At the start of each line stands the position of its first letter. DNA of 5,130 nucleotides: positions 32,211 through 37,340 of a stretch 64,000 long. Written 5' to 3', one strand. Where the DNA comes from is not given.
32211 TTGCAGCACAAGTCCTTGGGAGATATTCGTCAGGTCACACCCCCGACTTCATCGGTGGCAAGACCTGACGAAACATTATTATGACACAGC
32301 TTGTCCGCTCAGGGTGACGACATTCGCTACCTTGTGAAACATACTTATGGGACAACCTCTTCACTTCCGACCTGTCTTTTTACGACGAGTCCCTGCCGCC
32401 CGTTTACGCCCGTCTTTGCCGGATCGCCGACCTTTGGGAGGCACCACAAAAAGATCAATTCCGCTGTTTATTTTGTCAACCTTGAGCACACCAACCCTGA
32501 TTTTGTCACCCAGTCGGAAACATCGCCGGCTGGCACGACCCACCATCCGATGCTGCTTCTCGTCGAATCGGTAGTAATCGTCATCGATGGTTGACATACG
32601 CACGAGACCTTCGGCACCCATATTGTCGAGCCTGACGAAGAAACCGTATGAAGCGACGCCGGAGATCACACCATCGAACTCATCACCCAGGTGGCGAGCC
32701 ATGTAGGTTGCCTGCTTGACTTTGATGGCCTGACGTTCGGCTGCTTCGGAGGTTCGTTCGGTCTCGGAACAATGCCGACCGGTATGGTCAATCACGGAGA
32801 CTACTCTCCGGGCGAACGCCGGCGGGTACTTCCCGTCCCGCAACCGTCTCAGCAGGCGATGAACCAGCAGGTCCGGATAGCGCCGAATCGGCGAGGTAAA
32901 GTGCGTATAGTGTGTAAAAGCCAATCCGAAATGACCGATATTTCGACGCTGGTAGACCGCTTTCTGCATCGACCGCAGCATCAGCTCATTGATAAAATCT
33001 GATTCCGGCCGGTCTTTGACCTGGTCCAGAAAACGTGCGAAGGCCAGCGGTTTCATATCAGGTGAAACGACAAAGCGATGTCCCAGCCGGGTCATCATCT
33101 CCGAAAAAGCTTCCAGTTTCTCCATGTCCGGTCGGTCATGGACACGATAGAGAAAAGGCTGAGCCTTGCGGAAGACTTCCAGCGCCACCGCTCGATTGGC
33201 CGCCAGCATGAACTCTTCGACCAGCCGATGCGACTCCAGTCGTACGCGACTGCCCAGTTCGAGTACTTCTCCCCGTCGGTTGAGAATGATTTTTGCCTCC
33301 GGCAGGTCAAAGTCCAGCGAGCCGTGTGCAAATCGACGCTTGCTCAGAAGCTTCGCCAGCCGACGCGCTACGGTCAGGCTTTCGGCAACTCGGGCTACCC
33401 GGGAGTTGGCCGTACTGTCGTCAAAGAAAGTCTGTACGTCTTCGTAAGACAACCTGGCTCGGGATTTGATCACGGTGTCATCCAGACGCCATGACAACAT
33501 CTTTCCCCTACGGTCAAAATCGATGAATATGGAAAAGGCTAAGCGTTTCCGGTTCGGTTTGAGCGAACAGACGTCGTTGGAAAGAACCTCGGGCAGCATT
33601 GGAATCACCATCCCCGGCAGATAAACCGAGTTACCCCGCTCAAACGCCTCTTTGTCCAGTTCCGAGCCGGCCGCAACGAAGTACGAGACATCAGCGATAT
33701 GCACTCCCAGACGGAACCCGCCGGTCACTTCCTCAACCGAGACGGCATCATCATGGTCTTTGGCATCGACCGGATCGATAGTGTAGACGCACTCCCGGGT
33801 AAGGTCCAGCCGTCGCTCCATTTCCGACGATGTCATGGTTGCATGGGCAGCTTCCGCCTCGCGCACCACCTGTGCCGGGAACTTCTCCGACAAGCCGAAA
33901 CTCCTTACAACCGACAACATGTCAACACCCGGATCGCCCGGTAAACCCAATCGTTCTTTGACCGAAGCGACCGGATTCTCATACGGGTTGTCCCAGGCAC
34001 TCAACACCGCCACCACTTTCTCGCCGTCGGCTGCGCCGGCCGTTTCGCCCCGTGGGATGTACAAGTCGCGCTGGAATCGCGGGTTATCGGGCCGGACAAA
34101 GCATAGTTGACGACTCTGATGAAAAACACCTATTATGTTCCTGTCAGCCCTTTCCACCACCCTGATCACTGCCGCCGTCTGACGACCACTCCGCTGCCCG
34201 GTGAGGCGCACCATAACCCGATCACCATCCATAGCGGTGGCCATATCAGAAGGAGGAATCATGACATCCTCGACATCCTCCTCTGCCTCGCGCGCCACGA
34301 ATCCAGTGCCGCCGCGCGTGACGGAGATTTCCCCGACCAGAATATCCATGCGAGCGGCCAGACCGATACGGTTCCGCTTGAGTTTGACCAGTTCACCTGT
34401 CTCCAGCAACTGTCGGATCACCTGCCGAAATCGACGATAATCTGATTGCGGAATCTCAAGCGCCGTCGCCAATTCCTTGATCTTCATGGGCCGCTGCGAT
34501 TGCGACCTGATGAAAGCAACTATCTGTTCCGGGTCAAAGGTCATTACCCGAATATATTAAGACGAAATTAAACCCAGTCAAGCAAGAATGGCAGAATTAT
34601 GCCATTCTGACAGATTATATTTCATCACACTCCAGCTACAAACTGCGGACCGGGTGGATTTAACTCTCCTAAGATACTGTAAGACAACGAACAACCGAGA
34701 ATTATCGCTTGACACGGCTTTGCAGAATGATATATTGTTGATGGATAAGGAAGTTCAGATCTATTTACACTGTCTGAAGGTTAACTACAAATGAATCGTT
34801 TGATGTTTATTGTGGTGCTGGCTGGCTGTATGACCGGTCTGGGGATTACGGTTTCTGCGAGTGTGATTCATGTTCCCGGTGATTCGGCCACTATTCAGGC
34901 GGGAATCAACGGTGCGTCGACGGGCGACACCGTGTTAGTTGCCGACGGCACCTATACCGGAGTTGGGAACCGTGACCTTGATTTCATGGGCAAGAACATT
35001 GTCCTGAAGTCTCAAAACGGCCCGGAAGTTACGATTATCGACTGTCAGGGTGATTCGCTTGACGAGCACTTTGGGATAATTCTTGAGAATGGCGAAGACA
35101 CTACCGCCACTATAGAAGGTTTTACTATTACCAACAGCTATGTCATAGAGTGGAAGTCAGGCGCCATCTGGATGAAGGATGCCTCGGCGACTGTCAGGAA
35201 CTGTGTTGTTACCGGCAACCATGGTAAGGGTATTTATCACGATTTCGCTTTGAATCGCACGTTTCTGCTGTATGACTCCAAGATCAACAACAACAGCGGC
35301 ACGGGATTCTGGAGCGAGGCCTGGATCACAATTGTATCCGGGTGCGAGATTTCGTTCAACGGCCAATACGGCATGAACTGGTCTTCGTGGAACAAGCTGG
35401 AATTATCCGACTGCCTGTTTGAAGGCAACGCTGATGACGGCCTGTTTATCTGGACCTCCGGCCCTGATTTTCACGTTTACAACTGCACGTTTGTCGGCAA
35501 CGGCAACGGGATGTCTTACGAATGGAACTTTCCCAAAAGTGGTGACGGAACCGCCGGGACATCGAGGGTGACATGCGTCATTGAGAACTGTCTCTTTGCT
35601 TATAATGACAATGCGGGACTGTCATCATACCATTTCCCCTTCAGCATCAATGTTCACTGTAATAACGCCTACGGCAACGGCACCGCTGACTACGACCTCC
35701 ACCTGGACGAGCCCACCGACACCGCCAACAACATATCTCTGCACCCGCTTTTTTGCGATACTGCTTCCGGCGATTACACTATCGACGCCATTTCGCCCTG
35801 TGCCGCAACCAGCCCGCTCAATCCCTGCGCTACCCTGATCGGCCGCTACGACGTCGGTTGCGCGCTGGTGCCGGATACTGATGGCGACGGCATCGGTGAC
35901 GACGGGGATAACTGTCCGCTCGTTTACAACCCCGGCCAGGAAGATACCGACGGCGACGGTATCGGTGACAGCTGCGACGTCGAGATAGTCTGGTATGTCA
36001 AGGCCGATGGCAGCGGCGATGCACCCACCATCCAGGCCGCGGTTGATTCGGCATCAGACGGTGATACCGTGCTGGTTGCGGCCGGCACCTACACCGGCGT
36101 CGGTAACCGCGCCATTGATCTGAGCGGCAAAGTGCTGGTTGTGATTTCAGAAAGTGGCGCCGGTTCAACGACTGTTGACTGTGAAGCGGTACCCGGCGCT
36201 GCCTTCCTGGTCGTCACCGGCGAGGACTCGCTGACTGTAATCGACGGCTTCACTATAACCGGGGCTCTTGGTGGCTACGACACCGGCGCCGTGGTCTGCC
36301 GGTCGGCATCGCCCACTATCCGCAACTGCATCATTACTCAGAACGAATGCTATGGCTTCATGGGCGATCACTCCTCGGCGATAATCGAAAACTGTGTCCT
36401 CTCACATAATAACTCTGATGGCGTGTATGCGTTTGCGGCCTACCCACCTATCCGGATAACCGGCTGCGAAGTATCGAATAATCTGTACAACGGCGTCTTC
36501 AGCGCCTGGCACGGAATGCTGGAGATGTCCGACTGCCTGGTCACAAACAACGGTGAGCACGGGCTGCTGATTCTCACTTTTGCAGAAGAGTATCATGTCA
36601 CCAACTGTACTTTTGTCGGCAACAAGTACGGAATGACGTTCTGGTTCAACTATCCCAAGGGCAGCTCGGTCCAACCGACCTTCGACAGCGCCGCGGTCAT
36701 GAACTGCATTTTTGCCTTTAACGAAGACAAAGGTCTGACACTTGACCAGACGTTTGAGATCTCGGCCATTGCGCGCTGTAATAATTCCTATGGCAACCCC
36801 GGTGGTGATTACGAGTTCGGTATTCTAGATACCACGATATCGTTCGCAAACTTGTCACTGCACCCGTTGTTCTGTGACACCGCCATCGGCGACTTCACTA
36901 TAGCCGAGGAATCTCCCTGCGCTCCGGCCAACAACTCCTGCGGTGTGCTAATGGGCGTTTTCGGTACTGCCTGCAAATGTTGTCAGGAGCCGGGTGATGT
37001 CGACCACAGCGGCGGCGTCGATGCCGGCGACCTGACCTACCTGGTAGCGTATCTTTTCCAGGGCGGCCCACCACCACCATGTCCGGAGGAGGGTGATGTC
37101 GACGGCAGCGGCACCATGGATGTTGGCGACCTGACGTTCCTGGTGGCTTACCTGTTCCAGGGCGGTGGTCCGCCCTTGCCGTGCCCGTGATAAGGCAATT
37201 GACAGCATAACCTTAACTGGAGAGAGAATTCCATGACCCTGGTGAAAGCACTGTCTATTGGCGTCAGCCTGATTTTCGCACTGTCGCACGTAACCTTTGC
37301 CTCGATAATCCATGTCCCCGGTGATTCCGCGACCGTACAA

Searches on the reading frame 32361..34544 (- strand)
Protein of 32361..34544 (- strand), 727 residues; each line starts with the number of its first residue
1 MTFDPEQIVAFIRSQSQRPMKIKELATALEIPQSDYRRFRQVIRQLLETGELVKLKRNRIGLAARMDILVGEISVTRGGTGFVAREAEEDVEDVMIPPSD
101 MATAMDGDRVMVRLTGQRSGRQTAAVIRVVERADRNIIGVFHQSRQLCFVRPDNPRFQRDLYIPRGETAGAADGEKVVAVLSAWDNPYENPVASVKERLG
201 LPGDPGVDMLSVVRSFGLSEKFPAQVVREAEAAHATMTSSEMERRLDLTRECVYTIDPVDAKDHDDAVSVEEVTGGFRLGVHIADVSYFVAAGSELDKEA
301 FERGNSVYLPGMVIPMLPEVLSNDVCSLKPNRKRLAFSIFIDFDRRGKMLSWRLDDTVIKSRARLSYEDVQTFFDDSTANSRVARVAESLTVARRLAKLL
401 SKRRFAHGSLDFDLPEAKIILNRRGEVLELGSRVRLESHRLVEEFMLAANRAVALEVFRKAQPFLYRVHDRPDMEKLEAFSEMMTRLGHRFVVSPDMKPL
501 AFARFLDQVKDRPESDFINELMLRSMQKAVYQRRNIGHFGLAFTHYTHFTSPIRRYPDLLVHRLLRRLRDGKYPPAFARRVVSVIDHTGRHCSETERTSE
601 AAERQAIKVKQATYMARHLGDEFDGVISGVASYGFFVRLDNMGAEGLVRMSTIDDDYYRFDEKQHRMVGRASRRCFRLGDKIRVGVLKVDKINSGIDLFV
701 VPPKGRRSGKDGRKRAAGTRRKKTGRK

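Call 6: search_protein_families(library=pfam, proteins=[window:32361-34544:-], max_evalue=0.01)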
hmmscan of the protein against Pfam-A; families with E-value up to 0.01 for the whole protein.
window:32361-34544:- (727 aa): 6 families
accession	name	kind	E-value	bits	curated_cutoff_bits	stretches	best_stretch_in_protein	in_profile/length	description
PF00773.25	RNB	-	8.1e-111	370.8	29.3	1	245-567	1-322/326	RNB domain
PF17876.7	CSD2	-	3e-27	94.9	26.2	2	149-223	1-74/74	Cold shock domain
PF08206.17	OB_RNB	-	8e-19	67.5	24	2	71-129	1-58/58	Ribonuclease B OB domain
PF00575.29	S1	-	1.6e-10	41.6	22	1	620-698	5-71/74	S1 RNA binding domain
PF22896.3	OB_RNR_1st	-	0.00029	21.4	28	1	38-123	16-97/99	Ribonuclease R, OB first domain, N-terminal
PF01527.26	HTH_Tnp_1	-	0.0031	18.2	24.1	0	2-44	6-48/75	Transposase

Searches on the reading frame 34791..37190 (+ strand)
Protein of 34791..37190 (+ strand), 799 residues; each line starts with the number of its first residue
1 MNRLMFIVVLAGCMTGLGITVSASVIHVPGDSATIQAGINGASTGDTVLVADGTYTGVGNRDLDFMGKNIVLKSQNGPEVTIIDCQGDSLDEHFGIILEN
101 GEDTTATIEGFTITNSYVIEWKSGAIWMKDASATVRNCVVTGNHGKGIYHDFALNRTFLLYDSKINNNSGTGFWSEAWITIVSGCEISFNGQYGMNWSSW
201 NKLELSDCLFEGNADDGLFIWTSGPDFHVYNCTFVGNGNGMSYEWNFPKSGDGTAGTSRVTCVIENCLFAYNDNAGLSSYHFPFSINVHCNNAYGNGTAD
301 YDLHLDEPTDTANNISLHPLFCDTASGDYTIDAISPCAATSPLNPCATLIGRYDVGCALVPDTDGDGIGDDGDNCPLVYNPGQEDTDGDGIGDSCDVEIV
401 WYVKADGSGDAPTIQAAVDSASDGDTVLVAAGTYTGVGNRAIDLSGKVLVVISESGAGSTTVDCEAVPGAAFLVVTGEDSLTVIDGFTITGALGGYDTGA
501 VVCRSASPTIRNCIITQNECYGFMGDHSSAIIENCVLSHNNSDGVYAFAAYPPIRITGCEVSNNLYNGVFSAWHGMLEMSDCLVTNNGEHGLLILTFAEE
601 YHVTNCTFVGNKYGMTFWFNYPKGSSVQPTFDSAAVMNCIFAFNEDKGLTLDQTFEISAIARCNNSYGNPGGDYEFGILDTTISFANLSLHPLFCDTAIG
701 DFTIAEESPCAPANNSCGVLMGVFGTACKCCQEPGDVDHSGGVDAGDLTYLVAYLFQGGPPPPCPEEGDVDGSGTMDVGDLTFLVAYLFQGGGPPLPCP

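Call 6: search_protein_families(library=pfam, proteins=[window:34791-37190:+], max_evalue=0.01)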
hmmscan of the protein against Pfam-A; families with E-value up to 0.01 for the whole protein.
window:34791-37190:+ (799 aa): 7 families
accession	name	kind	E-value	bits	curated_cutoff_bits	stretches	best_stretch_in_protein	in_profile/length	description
PF13229.12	Beta_helix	-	1.7e-30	106.2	25.9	2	70-234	3-158/158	Right handed beta helix region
PF05048.19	NosD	-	1.5e-18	67.5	23.6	2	42-244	4-179/212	Periplasmic copper-binding protein (NosD)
PF17161.10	DUF5123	-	2.5e-11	45.1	35.1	2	228-336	2-103/113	Domain of unknown function (DUF5123)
PF07602.17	DUF1565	-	5.7e-10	39.4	20.3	1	58-190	57-173/257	Protein of unknown function (DUF1565)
PF00404.24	Dockerin_1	-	6.5e-06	26.7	22.9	1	734-788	1-56/57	Dockerin type I domain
PF02412.23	TSP_3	-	0.00035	20.6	25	1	362-383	15-36/36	Thrombospondin type 3 repeat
PF14592.12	Chondroitinas_B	-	0.0046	16.4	24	0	33-118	5-96/426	Chondroitinase B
